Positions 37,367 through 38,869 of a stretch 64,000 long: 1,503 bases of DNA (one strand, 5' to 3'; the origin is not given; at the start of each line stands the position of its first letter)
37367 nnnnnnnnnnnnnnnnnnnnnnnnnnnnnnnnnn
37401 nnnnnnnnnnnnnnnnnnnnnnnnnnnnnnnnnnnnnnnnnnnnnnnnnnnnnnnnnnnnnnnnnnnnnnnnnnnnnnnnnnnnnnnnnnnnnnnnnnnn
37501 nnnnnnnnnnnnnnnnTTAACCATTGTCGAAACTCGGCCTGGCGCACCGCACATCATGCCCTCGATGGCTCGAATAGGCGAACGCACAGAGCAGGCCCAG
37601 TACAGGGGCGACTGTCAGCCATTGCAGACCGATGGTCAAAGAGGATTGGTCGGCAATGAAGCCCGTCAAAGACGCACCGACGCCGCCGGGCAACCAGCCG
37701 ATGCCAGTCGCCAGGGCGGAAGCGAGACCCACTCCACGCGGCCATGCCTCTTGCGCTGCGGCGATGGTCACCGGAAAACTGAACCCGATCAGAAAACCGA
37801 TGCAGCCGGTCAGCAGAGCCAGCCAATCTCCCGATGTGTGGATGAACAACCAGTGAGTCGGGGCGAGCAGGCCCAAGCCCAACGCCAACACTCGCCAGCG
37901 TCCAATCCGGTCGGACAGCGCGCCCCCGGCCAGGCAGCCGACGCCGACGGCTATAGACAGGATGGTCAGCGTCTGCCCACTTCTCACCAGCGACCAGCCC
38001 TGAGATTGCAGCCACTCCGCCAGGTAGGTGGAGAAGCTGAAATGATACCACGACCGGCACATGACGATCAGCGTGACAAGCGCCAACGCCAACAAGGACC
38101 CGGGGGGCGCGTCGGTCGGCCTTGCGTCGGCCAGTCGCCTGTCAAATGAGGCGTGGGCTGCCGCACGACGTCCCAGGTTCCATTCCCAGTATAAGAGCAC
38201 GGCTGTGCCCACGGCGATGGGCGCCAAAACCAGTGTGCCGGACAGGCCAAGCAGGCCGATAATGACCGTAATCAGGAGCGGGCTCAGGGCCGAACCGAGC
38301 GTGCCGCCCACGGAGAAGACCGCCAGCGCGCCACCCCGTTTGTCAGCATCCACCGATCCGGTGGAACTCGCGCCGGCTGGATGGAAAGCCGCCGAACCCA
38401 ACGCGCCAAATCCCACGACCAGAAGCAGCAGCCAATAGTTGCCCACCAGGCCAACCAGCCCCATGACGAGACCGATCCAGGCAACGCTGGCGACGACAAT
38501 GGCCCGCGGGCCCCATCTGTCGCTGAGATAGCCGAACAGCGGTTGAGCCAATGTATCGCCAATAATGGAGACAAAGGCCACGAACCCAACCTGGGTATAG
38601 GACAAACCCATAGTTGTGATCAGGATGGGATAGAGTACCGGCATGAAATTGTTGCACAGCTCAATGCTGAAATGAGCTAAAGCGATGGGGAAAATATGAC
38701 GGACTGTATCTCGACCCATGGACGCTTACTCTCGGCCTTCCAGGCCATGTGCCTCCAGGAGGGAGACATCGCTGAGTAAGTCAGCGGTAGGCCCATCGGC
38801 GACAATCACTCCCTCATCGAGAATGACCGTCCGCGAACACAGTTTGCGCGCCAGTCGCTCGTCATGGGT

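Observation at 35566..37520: Compact low-GC islet with a Type II R-M system inserted into a carotenoid-desaturase gene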

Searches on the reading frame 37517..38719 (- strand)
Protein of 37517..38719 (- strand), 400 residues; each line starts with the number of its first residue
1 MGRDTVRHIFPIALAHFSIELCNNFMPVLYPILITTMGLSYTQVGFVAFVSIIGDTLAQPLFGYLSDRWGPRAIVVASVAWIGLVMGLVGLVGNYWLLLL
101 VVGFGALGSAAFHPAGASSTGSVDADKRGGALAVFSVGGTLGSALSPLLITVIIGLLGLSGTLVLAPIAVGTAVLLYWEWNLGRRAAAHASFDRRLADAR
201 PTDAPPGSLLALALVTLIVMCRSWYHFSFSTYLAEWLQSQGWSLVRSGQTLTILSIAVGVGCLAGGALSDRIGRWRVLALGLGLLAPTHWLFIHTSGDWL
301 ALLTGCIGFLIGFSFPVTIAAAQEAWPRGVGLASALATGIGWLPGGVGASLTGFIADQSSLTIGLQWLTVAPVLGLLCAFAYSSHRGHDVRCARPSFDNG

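Call 3: search_protein_families(library=pfam, proteins=[window:37517-38719:-], max_evalue=0.01)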
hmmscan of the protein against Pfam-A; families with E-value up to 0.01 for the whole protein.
window:37517-38719:- (400 aa): 2 families
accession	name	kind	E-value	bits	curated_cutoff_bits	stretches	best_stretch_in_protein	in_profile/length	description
PF07690.21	MFS_1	-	7.4e-43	147.2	33.4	2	13-348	2-346/347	Major Facilitator Superfamily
PF12832.13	MFS_1_like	-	3.1e-05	23.6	25.2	1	32-360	24-366/373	MFS_1 like family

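Call 6: search_protein_families(library=ncbifam, proteins=[window:37517-38719:-], max_evalue=0.1)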
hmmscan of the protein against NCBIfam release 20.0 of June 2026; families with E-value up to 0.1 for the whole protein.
window:37517-38719:- (400 aa): 23 families
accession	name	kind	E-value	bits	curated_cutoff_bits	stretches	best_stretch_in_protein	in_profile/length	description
TIGR00881.1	2A0104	subfamily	2.5e-11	43.2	407.75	1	28-173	16-164/379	phosphoglycerate transporter protein PgtP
TIGR00897.2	2A0118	subfamily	3.6e-11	42.6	375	2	26-165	241-385/401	RbtT/DalT/CsbX family MFS transporter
TIGR00890.1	2A0111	subfamily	4.8e-11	42.2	374.85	2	29-166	25-162/377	oxalate/formate antiport family MFS transporter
TIGR00883.1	2A0106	subfamily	6.9e-10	38.5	443.45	2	212-354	225-381/400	metabolite/H+ symporter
TIGR00893.1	2A0114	subfamily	4.8e-09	35.6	395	2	8-178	216-396/399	D-galactonate transporter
TIGR00895.1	2A0115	subfamily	6e-07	28.7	418.55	2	28-169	38-180/398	aromatic acid/H+ symport family MFS transporter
NF049980.1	SfMCT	equivalog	8.2e-07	28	320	2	33-175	28-171/378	L-lactate MFS transporter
NF007372.0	PRK09874.1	equivalog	1.4e-06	27.7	571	1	39-163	49-175/408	multidrug efflux MFS transporter MdtG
TIGR00886.1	2A0108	subfamily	2.8e-06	26.7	311.7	1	26-157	20-153/368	NarK family nitrate/nitrite MFS transporter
TIGR00880.1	2_A_01_02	superfamily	7.9e-06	26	131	1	54-177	10-134/141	multidrug resistance protein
TIGR04259.1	oxa_formateAnti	equivalog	1.4e-05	24.2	335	1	40-176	38-172/405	oxalate/formate MFS antiporter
NF012177.1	tet_MFS_42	exception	4.2e-05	23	850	1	44-188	38-186/411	tetracycline efflux MFS transporter Tet(42)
TIGR00924.1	yjdL_sub1_fam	subfamily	4.8e-05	22.6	130.2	1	37-225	43-233/475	oligopeptide:H+ symporter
TIGR00711.1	efflux_EmrB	subfamily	0.00047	19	230.2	1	212-357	259-409/485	DHA2 family efflux MFS transporter permease subunit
NF008586.0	PRK11551.1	equivalog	0.00067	18.8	410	1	32-341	40-356/406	3-(3-hydroxy-phenyl)propionate transporter MhpT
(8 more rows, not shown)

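Call 17: find_homologous_proteins(query=window:37517-38719:-, max_evalue=1e-30)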
Query window:37517-38719:- (400 aa): 353 proteins with E <= 1e-30 among 8000 candidates; the best 120 are listed.
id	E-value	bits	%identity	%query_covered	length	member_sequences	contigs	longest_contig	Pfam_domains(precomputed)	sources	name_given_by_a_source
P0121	1.2e-257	873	100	100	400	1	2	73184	PF07690.22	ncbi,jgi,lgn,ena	-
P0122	5.8e-238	808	94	99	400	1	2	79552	PF12832.14,PF07690.22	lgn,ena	-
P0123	7.2e-188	643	74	99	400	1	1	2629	PF07690.22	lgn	-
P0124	1.7e-184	632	74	97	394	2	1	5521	PF12832.14,PF07690.22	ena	-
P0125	5.9e-138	478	60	96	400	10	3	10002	PF12832.14,PF07690.22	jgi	jgi:FSR family fosmidomycin resistance protein-like MFS transporter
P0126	1.5e-136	474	58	99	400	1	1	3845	PF12832.14,PF07690.22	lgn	-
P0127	1.9e-135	470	58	99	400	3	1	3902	PF07690.22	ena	-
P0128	2.0e-135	470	57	99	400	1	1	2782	PF07690.22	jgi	jgi:FSR family fosmidomycin resistance protein-like MFS transporter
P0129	2.3e-134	467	58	97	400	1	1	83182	PF12832.14,PF07690.22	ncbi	-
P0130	3.4e-134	466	57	99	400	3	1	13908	PF12832.14,PF07690.22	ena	-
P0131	6.1e-134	465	58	99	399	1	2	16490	PF12832.14,PF07690.22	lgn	-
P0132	7.2e-134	465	58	96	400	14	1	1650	PF07690.22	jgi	jgi:FSR family fosmidomycin resistance protein-like MFS transporter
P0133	2.0e-132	460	57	97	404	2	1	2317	PF12832.14,PF07690.22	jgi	jgi:FSR family fosmidomycin resistance protein-like MFS transporter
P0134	3.0e-132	460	58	97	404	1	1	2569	PF07690.22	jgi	jgi:FSR family fosmidomycin resistance protein-like MFS transporter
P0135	7.9e-132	458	56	99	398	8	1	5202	PF07690.22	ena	-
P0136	4.4e-131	456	56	98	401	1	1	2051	PF12832.14,PF07690.22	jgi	jgi:FSR family fosmidomycin resistance protein-like MFS transporter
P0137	6.7e-131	455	57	96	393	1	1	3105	PF12832.14,PF07690.22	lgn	-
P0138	8.7e-131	455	57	97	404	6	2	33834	PF12832.14,PF07690.22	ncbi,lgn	-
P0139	2.3e-130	453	56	98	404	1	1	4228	PF12832.14,PF07690.22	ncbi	-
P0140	2.4e-130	453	58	96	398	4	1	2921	PF07690.22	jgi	jgi:FSR family fosmidomycin resistance protein-like MFS transporter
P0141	3.2e-130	453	58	96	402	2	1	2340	PF12832.14,PF07690.22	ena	-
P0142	4.3e-130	453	58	96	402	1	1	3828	PF12832.14,PF07690.22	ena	-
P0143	7.0e-130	452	56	98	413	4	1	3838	PF12832.14,PF07690.22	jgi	jgi:FSR family fosmidomycin resistance protein-like MFS transporter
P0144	1.1e-129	451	57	96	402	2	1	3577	PF12832.14,PF07690.22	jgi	-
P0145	1.6e-129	451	59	95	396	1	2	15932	PF12832.14,PF07690.22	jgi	jgi:FSR family fosmidomycin resistance protein-like MFS transporter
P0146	1.8e-129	450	58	95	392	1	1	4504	PF12832.14,PF07690.22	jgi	jgi:FSR family fosmidomycin resistance protein-like MFS transporter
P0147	5.7e-129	449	57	95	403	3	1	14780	PF12832.14,PF07690.22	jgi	jgi:FSR family fosmidomycin resistance protein-like MFS transporter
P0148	1.4e-128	448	57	96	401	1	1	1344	PF12832.14,PF07690.22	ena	-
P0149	1.5e-127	444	56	99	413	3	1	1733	PF07690.22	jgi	jgi:FSR family fosmidomycin resistance protein-like MFS transporter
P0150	3.2e-127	443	57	96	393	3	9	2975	PF12832.14,PF07690.22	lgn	-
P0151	6.0e-127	442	56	95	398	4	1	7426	PF12832.14,PF07690.22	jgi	-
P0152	1.1e-126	441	57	95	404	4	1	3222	PF07690.22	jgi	jgi:FSR family fosmidomycin resistance protein-like MFS transporter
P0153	7.1e-126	439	56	96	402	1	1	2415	PF12832.14,PF07690.22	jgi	-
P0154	2.2e-125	437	56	96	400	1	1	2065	PF07690.22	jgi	jgi:FSR family fosmidomycin resistance protein-like MFS transporter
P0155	2.4e-125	437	59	96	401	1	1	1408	PF07690.22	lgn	-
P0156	4.1e-125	436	55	97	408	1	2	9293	PF12832.14,PF07690.22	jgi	jgi:FSR family fosmidomycin resistance protein-like MFS transporter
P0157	4.4e-125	436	56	97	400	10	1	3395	PF07690.22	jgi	jgi:FSR family fosmidomycin resistance protein-like MFS transporter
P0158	4.6e-125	436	59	96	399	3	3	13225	PF07690.22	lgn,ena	-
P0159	4.8e-125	436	55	96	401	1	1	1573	PF07690.22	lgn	-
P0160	1.5e-124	434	54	98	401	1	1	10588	PF12832.14,PF07690.22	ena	-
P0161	2.6e-124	433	56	97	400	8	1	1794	PF12832.14,PF07690.22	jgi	-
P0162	5.9e-124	432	55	97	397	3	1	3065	PF12832.14,PF07690.22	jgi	jgi:FSR family fosmidomycin resistance protein-like MFS transporter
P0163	4.4e-123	429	57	95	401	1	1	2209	PF12832.14,PF07690.22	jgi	jgi:FSR family fosmidomycin resistance protein-like MFS transporter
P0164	6.4e-123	429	58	97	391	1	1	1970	PF07690.22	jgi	jgi:FSR family fosmidomycin resistance protein-like MFS transporter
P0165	7.4e-123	429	55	96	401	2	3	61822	PF07690.22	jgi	jgi:FSR family fosmidomycin resistance protein-like MFS transporter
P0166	8.2e-123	429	55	98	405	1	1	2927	PF12832.14,PF07690.22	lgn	-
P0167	1.6e-122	428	55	98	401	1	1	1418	PF07690.22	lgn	-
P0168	2.0e-121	424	53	98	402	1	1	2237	PF12832.14,PF07690.22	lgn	-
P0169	3.8e-121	423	55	98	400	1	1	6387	PF07690.22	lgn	-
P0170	9.5e-121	422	55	98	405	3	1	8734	PF07690.22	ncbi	-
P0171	1.6e-120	421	54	96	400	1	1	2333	PF07690.22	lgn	-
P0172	1.7e-120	421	54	98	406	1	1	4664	PF12832.14,PF07690.22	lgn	-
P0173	2.6e-120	420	54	97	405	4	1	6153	PF07690.22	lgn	-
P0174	3.4e-120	420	54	97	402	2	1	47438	PF12832.14,PF07690.22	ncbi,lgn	-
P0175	4.0e-120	420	53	97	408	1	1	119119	PF12832.14,PF07690.22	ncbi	ncbi:MAG: MFS transporter [Anaerolineae bacterium]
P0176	5.2e-120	419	55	97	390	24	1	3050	PF07690.22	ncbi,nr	ncbi:MAG: MFS transporter [Ardenticatenia bacterium]|nr:MFS transporter [Ardenticatenia bacterium]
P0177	9.3e-120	418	54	98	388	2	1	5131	PF07690.22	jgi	jgi:FSR family fosmidomycin resistance protein-like MFS transporter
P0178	1.2e-119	418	52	99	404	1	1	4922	PF07690.22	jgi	jgi:FSR family fosmidomycin resistance protein-like MFS transporter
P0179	8.5e-119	415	53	98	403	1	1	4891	PF07690.22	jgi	jgi:FSR family fosmidomycin resistance protein-like MFS transporter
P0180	1.6e-118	414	53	97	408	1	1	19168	PF12832.14,PF07690.22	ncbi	-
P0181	2.1e-117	411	55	96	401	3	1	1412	PF12832.14,PF07690.22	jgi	-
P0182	2.8e-117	410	53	96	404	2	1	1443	PF07690.22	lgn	-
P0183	9.5e-117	409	53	96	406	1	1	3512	PF12832.14,PF07690.22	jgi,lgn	-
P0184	4.2e-116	406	56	94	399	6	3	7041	PF07690.22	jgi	jgi:FSR family fosmidomycin resistance protein-like MFS transporter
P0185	2.1e-115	404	53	96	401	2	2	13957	PF07690.22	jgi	jgi:FSR family fosmidomycin resistance protein-like MFS transporter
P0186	2.1e-115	404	54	94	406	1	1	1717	PF12832.14,PF07690.22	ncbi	-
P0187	2.8e-115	404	51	97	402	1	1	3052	PF12832.14,PF07690.22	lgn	-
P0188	3.2e-115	404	50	99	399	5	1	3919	PF12832.14,PF07690.22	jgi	jgi:FSR family fosmidomycin resistance protein-like MFS transporter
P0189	7.9e-115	402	56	96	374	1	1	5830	PF07690.22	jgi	jgi:FSR family fosmidomycin resistance protein-like MFS transporter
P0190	1.0e-114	402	56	92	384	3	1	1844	PF07690.22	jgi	jgi:FSR family fosmidomycin resistance protein-like MFS transporter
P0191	4.1e-114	400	53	95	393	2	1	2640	PF07690.22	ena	-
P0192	4.1e-114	400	51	97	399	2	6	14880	PF12832.14,PF07690.22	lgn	-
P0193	7.1e-114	399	50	98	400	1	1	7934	PF12832.14,PF07690.22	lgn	-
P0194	9.7e-114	399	54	95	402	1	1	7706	PF07690.22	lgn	-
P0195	2.6e-113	397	52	97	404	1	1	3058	PF12832.14,PF07690.22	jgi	jgi:FSR family fosmidomycin resistance protein-like MFS transporter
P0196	4.2e-113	397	52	97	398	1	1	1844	PF12832.14,PF07690.22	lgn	-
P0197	6.2e-113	396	53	97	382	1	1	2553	PF07690.22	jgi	jgi:FSR family fosmidomycin resistance protein-like MFS transporter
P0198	7.4e-113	396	51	96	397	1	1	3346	PF12832.14,PF07690.22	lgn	-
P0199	8.3e-113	396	51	97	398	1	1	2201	PF12832.14,PF07690.22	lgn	-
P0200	1.1e-112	395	51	98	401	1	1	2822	PF07690.22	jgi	jgi:FSR family fosmidomycin resistance protein-like MFS transporter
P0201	1.6e-112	395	55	92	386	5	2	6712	PF07690.22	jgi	jgi:FSR family fosmidomycin resistance protein-like MFS transporter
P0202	2.3e-112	394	51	98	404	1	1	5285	PF07690.22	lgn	-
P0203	3.2e-112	394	50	97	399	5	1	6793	PF07690.22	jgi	jgi:FSR family fosmidomycin resistance protein-like MFS transporter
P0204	3.5e-112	394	52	96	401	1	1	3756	PF07690.22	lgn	-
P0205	4.1e-112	393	49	100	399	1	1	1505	PF12832.14,PF07690.22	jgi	jgi:FSR family fosmidomycin resistance protein-like MFS transporter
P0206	1.1e-111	392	50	99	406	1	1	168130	PF12832.14,PF07690.22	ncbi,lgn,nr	ncbi:MAG: MFS transporter [Anaerolineae bacterium]|nr:MFS transporter [Anaerolineae bacterium]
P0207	1.5e-111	391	51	97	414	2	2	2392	PF12832.14,PF07690.22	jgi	jgi:FSR family fosmidomycin resistance protein-like MFS transporter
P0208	6.7e-111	389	54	96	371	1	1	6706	PF07690.22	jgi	jgi:FSR family fosmidomycin resistance protein-like MFS transporter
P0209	7.2e-111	389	51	99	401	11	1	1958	PF07690.22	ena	-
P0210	1.2e-110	388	52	95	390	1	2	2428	PF07690.22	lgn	-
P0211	5.3e-110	386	49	99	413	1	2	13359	PF07690.22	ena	-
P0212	9.2e-110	386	51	92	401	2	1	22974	PF07690.22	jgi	jgi:MFS transporter, FSR family, fosmidomycin resistance protein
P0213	2.4e-109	384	50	98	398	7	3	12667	PF12832.14,PF07690.22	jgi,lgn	jgi:FSR family fosmidomycin resistance protein-like MFS transporter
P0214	2.5e-109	384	52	94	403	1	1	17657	PF07690.22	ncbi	-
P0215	3.5e-109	384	51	93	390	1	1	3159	PF07690.22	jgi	-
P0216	4.5e-109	383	54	94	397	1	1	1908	PF07690.22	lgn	-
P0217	6.2e-109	383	49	97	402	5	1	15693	PF07690.22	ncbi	-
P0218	8.8e-109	382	51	96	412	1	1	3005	PF07690.22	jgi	jgi:FSR family fosmidomycin resistance protein-like MFS transporter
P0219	1.2e-108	382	50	94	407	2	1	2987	PF12832.14,PF07690.22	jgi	-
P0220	1.3e-108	382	51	96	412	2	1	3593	PF07690.22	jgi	jgi:FSR family fosmidomycin resistance protein-like MFS transporter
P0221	3.3e-108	380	51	94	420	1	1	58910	PF12832.14,PF07690.22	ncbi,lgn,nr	ncbi:MAG: MFS transporter [Anaerolineae bacterium]|nr:MFS transporter [Anaerolineae bacterium]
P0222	3.5e-108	380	56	87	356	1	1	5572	PF07690.22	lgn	-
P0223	3.6e-108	380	52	96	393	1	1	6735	PF07690.22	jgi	jgi:FSR family fosmidomycin resistance protein-like MFS transporter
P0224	5.3e-108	380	52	96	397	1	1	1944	PF07690.22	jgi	jgi:FSR family fosmidomycin resistance protein-like MFS transporter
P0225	8.2e-108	379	51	95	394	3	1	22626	PF12832.14,PF07690.22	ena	-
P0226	8.6e-108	379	50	94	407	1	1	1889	PF12832.14,PF07690.22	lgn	-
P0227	1.5e-107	378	50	98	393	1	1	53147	PF07690.22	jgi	jgi:FSR family fosmidomycin resistance protein-like MFS transporter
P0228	2.0e-107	378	52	97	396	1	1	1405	PF07690.22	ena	-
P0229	2.4e-107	378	49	98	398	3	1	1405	PF07690.22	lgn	-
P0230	3.3e-107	377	51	97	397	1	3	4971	PF07690.22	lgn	-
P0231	4.7e-107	377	50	98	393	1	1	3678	PF12832.14,PF07690.22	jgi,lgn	jgi:FSR family fosmidomycin resistance protein-like MFS transporter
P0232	5.4e-107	376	52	96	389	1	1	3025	PF07690.22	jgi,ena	jgi:FSR family fosmidomycin resistance protein-like MFS transporter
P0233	7.4e-107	376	48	95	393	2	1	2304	PF07690.22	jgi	jgi:FSR family fosmidomycin resistance protein-like MFS transporter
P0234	1.1e-106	375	51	96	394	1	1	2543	PF12832.14,PF07690.22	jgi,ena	-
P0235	1.3e-106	375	50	95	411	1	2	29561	PF07690.22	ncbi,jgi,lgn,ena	-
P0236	1.5e-106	375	50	95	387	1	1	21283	PF07690.22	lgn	-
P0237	1.9e-106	375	51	98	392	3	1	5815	PF07690.22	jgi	jgi:FSR family fosmidomycin resistance protein-like MFS transporter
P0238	2.4e-106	374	51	98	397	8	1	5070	PF07690.22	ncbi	-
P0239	2.4e-106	374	50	95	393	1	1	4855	PF12832.14,PF07690.22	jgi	jgi:MFS transporter, FSR family, fosmidomycin resistance protein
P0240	2.5e-106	374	51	96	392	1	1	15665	PF12832.14,PF07690.22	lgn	-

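Call 18: find_encoding_contigs(protein=P0122, flank=10000, max_places=6)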
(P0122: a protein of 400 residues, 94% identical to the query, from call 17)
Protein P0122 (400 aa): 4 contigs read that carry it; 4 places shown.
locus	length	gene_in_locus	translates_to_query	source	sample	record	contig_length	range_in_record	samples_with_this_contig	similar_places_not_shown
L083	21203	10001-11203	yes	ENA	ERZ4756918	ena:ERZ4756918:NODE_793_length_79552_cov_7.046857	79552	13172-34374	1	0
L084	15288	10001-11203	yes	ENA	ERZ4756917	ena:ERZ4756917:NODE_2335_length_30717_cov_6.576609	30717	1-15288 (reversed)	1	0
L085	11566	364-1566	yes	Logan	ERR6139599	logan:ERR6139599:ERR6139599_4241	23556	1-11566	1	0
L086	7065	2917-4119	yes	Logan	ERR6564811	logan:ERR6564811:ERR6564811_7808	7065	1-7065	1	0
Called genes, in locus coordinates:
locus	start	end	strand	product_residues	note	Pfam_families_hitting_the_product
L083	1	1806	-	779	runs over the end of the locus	-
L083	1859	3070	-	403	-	PF00149:Metallophos, PF12850:Metallophos_2 (faint)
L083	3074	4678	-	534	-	PF00117:GATase, PF07722:Peptidase_C26, PF02540:NAD_synthase (weak), PF00958:GMP_synt_C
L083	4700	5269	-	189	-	PF00156:Pribosyltran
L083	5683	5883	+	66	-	PF02416:TatA_B_E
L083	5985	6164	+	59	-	PF02416:TatA_B_E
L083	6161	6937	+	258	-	PF03328:HpcH_HpaI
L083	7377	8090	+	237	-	PF01891:CbiM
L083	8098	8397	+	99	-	PF13190:PDGLE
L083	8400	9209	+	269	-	PF02361:CbiQ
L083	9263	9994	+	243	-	PF00005:ABC_tran, PF13304:AAA_21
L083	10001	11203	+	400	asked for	PF07690:MFS_1, PF12832:MFS_1_like (weak), PF07690:MFS_1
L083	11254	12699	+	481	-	PF01266:DAO (weak), PF01593:Amino_oxidase, PF07992:Pyr_redox_2 (faint), PF13450:NAD_binding_8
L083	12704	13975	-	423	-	PF17820:PDZ_6, PF19238:Radical_SAM_2, PF04055:Radical_SAM (faint), PF04459:DUF512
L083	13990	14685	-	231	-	PF02224:Cytidylate_kin, PF13189:Cytidylate_kin2, PF13238:AAA_18 (weak), PF13207:AAA_17 (faint)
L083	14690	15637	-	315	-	PF01479:S4, PF00849:PseudoU_synth_2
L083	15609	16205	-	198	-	PF04079:SMC_ScpB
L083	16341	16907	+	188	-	-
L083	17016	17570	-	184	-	-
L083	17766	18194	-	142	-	PF00582:Usp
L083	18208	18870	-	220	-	PF00027:cNMP_binding, PF13545:HTH_Crp_2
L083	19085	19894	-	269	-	PF04454:Linocin_M18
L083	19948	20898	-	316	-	PF00210:Ferritin, PF03232:COQ7 (faint), PF05067:Mn_catalase (faint), PF02915:Rubrerythrin (faint), PF12902:Ferritin-like (weak), PF13668:Ferritin_2 (faint)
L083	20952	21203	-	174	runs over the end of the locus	PF01965:DJ-1_PfpI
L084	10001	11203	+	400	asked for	PF07690:MFS_1, PF12832:MFS_1_like (weak), PF07690:MFS_1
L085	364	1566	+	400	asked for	PF07690:MFS_1, PF12832:MFS_1_like (weak), PF07690:MFS_1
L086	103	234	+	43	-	-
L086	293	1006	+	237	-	PF01891:CbiM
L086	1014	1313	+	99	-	PF13190:PDGLE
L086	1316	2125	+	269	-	PF02361:CbiQ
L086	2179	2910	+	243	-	PF00005:ABC_tran, PF13304:AAA_21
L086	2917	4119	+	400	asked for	PF07690:MFS_1, PF12832:MFS_1_like (weak), PF07690:MFS_1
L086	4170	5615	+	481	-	PF01266:DAO (weak), PF01593:Amino_oxidase, PF07992:Pyr_redox_2 (faint), PF13450:NAD_binding_8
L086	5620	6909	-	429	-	PF17820:PDZ_6, PF19238:Radical_SAM_2, PF04055:Radical_SAM (faint), PF04459:DUF512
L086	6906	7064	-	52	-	?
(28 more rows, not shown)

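Call 19: find_encoding_contigs(protein=P0124, flank=10000, max_places=6)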
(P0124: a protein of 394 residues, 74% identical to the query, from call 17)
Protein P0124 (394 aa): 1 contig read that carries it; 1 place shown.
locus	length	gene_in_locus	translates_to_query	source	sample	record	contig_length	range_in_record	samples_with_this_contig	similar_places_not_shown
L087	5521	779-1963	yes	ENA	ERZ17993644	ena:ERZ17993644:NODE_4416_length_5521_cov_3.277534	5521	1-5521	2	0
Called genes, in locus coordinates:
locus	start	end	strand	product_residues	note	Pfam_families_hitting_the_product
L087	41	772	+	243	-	PF00005:ABC_tran, PF13304:AAA_21 (weak)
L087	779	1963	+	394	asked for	PF07690:MFS_1, PF12832:MFS_1_like (weak)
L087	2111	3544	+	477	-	PF01266:DAO (weak), PF01593:Amino_oxidase, PF03486:HI0933_like (weak), PF07992:Pyr_redox_2 (faint), PF13450:NAD_binding_8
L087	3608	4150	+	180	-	PF10050:DUF2284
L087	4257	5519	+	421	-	?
